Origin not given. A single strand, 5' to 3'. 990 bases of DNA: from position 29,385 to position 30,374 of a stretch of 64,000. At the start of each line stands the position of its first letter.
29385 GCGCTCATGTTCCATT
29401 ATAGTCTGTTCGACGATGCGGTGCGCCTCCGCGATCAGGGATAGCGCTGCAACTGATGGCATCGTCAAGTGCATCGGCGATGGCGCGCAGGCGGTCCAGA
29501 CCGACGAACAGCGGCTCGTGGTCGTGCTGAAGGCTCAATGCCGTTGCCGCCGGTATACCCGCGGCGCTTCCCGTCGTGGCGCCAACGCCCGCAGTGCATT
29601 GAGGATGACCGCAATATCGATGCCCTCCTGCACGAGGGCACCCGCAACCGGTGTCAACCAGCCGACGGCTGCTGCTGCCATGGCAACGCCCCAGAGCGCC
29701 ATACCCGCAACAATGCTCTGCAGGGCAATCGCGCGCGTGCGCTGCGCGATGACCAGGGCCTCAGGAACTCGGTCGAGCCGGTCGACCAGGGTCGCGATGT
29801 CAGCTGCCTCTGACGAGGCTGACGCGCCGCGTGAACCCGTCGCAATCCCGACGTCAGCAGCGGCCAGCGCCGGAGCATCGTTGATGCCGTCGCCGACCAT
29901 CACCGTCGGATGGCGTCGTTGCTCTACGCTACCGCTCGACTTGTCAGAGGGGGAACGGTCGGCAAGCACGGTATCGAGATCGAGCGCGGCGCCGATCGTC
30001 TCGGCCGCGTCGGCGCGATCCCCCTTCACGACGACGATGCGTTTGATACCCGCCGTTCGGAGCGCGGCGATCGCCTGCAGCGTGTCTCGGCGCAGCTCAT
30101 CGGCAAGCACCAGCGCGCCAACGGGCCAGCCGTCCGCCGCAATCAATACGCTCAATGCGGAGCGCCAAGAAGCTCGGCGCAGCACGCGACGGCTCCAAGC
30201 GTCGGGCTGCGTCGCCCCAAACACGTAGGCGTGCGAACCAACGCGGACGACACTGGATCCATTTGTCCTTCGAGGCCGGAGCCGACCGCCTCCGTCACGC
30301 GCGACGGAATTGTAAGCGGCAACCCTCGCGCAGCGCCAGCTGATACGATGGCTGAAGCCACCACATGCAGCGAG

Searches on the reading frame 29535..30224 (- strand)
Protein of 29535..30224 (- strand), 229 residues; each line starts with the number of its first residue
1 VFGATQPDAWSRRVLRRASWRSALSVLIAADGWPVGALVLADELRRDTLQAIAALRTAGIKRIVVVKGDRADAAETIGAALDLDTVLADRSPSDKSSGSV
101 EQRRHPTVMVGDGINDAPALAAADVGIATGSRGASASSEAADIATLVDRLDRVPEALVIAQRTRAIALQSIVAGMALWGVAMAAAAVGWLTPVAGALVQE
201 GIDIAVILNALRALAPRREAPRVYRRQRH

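Call 64: search_protein_families(library=pfam, proteins=[window:29535-30224:-], max_evalue=0.001)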
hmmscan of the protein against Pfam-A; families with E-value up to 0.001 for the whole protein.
window:29535-30224:- (229 aa): 1 family
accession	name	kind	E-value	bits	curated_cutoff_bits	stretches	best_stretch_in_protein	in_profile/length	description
PF00702.32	Hydrolase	-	9.8e-10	39.6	26.4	1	35-124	88-191/191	haloacid dehalogenase-like hydrolase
